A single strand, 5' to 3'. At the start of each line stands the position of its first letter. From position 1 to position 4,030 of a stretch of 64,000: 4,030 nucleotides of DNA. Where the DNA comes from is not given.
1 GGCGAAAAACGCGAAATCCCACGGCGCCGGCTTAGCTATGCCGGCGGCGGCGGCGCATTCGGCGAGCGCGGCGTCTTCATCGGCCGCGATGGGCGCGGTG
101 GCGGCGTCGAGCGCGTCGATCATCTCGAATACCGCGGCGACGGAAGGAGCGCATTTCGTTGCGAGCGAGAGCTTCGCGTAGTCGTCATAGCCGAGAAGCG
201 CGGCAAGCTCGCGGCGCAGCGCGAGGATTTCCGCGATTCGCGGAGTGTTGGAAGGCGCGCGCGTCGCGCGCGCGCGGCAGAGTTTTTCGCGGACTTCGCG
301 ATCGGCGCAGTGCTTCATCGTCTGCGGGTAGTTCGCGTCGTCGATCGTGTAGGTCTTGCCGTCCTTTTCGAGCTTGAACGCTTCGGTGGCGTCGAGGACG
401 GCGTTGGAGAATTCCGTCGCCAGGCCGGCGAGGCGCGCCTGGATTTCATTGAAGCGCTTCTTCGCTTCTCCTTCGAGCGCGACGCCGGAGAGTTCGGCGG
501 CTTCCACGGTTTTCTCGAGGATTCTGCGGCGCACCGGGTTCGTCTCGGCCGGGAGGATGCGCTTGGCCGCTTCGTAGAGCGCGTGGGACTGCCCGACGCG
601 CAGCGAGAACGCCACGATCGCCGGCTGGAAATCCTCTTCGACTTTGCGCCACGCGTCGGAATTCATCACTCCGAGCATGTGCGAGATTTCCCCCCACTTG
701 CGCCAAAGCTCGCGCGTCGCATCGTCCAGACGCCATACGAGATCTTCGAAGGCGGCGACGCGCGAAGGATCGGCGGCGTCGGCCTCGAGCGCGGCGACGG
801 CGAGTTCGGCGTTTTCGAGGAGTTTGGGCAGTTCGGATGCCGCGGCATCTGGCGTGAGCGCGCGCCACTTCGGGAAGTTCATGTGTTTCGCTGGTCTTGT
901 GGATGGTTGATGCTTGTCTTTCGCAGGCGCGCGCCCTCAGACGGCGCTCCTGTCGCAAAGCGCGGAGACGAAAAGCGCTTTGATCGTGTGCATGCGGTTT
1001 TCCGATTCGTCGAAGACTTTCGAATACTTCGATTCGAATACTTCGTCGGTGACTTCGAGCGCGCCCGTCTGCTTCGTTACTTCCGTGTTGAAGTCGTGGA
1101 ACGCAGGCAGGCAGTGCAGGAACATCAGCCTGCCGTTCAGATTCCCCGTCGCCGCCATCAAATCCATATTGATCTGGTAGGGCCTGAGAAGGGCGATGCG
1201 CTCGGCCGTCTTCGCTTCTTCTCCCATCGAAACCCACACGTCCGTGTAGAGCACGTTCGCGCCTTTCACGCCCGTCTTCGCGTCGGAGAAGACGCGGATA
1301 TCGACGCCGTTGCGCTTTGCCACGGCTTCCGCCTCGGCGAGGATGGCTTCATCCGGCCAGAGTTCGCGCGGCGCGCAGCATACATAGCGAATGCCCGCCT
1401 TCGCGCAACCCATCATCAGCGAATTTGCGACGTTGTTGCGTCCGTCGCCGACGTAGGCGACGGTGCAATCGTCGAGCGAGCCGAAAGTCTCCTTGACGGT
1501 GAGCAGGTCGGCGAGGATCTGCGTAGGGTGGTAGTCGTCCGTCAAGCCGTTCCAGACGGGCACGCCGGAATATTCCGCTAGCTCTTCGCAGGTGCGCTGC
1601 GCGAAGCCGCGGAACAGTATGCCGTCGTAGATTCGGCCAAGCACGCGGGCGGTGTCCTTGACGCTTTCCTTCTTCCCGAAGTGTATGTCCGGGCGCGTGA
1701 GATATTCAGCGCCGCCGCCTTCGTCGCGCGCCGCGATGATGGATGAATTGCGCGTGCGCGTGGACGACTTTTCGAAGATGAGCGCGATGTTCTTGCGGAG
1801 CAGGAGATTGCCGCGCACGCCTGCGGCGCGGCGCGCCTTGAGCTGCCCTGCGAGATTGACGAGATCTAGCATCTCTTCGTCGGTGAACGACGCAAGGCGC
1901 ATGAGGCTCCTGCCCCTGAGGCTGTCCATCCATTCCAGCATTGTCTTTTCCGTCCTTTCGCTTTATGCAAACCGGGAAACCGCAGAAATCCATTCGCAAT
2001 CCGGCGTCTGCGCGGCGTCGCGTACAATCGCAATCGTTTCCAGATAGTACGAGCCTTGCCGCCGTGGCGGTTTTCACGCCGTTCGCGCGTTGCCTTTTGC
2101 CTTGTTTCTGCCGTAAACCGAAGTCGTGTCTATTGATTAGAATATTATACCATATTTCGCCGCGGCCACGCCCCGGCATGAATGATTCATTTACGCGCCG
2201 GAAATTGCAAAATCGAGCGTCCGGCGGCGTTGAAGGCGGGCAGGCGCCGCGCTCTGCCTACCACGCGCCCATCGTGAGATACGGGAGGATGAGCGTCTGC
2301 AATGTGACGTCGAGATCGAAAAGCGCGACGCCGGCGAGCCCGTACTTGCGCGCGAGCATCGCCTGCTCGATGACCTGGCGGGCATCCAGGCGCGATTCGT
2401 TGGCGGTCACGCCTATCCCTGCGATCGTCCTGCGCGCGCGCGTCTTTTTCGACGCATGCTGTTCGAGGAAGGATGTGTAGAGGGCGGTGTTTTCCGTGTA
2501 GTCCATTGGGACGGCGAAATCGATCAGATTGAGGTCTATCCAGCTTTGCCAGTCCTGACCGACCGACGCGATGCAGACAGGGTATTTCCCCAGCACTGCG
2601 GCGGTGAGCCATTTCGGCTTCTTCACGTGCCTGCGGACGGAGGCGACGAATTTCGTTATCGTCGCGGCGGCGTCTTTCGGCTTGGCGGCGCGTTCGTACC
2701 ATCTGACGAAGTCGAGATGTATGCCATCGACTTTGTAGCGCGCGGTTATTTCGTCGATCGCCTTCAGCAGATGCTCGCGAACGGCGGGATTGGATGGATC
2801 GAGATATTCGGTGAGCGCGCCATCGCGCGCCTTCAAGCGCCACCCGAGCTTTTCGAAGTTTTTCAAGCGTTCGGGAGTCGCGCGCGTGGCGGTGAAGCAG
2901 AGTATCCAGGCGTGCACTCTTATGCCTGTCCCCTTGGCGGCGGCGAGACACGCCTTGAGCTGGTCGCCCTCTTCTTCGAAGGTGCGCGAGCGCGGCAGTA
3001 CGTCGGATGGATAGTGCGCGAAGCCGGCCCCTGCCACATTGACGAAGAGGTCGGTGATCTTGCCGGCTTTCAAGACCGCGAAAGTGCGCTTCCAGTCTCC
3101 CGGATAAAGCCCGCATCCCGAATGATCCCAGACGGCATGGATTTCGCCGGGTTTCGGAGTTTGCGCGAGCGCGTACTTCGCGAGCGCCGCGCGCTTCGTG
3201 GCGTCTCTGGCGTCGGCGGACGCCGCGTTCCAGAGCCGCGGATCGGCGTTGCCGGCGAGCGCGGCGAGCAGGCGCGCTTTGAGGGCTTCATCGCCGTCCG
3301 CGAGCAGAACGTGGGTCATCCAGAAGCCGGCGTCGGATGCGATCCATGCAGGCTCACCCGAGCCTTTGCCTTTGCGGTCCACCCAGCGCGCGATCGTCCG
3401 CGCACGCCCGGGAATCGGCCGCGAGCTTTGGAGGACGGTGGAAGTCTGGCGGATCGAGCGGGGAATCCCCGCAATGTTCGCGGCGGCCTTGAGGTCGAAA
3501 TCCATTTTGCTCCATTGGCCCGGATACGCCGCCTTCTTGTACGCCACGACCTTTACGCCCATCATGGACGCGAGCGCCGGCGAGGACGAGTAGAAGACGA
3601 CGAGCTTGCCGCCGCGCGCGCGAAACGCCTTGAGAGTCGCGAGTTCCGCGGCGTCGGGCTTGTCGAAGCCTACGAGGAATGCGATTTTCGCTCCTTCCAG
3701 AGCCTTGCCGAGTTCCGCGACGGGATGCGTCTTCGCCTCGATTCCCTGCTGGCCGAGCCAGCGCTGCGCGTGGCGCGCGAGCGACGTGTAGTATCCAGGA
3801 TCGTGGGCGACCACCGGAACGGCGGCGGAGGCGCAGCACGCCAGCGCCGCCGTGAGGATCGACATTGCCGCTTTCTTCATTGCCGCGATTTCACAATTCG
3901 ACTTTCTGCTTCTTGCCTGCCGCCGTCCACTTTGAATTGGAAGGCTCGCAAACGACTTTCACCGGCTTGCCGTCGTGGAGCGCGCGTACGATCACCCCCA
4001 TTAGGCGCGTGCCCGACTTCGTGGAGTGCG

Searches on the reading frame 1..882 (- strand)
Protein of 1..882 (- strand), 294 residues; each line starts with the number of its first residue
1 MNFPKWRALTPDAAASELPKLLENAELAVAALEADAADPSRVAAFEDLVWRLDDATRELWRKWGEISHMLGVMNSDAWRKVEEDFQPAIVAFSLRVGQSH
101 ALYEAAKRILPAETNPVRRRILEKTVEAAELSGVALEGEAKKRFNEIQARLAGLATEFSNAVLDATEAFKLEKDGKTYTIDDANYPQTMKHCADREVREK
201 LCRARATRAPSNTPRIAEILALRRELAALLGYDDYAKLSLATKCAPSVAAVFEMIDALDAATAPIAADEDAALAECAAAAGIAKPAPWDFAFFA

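Call 85: search_protein_families(library=pfam, proteins=[window:1-882:-], max_evalue=0.0001)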
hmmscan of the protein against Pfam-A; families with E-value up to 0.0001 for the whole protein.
window:1-882:- (294 aa): 2 families
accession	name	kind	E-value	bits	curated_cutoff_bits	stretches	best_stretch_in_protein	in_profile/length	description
PF19310.4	TOP_N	-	2.7e-21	76.1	27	1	20-141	3-123/123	Neurolysin/Thimet oligopeptidase, N-terminal domain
PF01432.26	Peptidase_M3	-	2e-16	60.8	27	1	189-293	2-113/457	Peptidase family M3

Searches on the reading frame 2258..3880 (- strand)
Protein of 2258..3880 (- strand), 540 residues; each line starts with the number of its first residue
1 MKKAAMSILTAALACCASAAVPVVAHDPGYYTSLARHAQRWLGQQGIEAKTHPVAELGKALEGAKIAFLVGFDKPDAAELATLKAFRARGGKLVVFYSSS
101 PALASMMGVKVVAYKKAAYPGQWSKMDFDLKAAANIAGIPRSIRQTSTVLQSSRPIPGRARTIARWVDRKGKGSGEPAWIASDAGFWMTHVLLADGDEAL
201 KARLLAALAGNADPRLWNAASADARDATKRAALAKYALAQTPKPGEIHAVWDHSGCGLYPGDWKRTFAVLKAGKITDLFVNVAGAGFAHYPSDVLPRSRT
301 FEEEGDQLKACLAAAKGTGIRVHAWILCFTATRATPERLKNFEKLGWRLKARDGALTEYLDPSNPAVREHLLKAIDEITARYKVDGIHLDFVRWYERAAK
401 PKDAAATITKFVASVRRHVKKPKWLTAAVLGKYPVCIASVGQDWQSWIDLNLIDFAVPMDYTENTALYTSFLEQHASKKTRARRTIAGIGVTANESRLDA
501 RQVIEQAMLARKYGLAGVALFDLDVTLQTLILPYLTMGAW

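Call 68: find_encoding_contigs(protein=window:2258-3880:-, flank=10000, max_places=4)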
Protein window:2258-3880:- (540 aa): no gene with exactly this product is on record in the collection.

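Call 85: search_protein_families(library=pfam, proteins=[window:2258-3880:-], max_evalue=0.0001)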
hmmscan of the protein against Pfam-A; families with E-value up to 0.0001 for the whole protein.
window:2258-3880:- (540 aa): 2 families
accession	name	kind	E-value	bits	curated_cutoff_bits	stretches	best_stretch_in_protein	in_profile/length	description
PF02638.21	GHL10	-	3.7e-15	56.3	27.9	1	268-390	26-161/311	Glycosyl hydrolase-like 10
PF14871.12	GHL6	-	9e-05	23.1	35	0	279-390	20-131/132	Hypothetical glycosyl hydrolase 6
